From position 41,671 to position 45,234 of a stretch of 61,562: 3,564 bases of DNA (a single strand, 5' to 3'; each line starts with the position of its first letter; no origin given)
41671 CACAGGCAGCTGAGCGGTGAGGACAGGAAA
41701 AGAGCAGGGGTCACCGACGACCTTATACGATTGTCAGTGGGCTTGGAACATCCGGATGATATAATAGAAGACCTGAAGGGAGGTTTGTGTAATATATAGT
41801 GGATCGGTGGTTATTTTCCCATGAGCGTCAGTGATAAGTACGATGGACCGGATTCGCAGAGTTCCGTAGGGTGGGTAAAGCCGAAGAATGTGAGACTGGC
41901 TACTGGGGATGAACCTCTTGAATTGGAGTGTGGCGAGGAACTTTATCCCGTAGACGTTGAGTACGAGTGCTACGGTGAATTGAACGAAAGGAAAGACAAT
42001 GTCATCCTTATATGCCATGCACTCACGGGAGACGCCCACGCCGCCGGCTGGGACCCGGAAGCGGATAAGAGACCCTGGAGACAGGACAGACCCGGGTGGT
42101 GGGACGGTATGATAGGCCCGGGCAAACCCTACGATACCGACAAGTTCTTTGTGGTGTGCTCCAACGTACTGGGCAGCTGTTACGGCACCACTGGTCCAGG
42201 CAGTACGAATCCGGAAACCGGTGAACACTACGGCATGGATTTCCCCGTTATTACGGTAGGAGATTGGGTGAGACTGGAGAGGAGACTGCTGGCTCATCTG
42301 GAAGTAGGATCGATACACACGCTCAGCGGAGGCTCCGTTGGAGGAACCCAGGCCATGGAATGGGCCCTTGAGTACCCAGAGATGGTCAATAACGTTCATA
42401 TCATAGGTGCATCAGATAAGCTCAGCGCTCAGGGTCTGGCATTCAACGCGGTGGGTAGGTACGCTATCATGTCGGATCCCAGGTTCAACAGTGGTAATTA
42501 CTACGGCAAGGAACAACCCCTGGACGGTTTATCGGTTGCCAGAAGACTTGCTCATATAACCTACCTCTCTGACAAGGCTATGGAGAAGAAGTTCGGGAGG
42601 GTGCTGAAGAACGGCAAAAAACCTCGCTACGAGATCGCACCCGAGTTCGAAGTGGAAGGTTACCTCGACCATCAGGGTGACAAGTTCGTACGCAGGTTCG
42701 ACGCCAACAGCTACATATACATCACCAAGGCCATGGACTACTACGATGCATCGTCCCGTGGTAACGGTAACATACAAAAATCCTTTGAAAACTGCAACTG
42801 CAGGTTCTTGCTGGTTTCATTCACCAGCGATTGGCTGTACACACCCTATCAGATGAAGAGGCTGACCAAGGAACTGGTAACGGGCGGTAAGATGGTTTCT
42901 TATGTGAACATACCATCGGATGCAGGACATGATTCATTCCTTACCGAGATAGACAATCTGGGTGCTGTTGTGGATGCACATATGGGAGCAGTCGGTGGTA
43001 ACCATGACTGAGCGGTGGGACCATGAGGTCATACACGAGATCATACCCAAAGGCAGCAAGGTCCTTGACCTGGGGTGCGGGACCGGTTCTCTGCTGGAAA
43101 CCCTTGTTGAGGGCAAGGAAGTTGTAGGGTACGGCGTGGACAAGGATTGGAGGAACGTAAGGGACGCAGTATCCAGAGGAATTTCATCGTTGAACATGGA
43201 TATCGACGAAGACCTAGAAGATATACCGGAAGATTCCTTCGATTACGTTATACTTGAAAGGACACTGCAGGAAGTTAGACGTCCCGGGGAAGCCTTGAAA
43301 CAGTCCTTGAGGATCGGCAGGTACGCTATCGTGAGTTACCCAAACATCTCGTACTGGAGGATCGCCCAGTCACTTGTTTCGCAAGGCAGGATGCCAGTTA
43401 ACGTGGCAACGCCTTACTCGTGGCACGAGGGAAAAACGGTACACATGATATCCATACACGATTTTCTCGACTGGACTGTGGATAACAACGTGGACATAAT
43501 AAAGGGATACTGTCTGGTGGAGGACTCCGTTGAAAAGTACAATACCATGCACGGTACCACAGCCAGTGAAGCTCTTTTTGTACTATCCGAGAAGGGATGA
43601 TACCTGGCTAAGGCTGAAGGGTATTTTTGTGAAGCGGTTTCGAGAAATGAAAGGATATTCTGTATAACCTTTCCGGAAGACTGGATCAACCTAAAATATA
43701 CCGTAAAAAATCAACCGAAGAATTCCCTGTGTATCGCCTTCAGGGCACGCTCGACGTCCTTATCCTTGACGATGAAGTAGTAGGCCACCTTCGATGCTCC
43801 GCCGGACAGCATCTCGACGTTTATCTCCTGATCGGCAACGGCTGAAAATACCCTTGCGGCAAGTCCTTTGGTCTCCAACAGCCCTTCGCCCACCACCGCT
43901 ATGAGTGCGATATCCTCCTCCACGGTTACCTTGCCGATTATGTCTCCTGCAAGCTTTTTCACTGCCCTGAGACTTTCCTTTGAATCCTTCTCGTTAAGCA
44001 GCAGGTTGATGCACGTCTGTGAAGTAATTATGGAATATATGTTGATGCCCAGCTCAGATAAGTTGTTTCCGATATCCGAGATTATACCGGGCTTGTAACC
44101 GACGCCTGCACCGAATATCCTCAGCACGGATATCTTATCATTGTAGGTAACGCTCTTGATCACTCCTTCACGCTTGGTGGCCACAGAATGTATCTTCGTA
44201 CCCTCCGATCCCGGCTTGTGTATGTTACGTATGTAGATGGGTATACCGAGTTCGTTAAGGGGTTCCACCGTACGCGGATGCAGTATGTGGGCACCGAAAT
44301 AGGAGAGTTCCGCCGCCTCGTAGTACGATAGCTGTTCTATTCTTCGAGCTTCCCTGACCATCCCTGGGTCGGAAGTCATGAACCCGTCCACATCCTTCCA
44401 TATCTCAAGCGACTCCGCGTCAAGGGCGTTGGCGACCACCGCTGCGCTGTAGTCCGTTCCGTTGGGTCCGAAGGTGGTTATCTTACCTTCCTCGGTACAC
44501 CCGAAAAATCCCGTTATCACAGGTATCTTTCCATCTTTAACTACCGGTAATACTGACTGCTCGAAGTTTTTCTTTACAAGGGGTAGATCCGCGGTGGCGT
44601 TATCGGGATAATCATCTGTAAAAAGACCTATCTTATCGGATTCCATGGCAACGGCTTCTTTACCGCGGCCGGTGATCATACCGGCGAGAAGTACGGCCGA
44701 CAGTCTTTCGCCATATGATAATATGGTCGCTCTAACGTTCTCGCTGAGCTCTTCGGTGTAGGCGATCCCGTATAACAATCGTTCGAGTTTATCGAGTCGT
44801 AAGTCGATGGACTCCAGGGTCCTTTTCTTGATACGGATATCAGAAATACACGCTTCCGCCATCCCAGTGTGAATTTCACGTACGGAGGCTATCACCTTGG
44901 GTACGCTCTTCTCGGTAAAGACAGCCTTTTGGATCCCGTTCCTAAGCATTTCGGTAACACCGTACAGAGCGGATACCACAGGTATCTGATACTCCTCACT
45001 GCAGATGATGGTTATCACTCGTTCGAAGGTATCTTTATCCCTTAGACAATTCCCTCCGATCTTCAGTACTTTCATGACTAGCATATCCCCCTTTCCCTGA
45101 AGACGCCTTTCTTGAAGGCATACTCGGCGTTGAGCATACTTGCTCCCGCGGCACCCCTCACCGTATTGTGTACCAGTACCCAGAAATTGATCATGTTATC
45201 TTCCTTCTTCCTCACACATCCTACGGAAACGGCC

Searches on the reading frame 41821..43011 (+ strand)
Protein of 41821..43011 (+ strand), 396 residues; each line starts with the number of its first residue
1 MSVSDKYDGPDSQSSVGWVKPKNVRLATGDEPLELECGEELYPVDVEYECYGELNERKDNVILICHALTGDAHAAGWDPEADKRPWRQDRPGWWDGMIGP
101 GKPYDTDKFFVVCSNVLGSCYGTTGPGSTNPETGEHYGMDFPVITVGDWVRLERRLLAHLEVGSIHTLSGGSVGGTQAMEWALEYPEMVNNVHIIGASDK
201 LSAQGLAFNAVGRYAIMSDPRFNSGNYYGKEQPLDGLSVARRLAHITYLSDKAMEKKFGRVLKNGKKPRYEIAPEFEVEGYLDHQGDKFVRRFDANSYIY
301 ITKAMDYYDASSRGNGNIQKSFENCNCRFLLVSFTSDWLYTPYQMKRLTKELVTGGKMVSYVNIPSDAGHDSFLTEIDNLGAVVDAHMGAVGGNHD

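Call 39: search_protein_families(library=pfam, proteins=[window:41821-43011:+], max_evalue=0.001)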
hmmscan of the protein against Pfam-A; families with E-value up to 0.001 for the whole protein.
window:41821-43011:+ (396 aa): 1 family
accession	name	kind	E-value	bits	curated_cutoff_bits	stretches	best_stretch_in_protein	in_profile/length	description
PF00561.26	Abhydrolase_1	-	7e-21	75.4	25.8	1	60-376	1-244/245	alpha/beta hydrolase fold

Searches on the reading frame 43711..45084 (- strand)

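Call 39: search_protein_families(library=pfam, proteins=[window:43711-45084:-], max_evalue=0.001)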
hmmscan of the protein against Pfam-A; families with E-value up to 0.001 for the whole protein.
window:43711-45084:- (457 aa): 4 families
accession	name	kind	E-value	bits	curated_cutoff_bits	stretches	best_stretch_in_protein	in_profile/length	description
PF00696.33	AA_kinase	-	1.4e-39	136.7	24.9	1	5-287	3-234/234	Amino acid kinase family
PF22468.2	ACT_9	-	5.6e-26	90.5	27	2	395-455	1-61/61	ACT domain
PF13840.12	ACT_7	-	9.5e-16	57.8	27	1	388-453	2-65/65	ACT domain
PF01842.31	ACT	-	3.7e-10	39.8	27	1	405-450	10-60/66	ACT domain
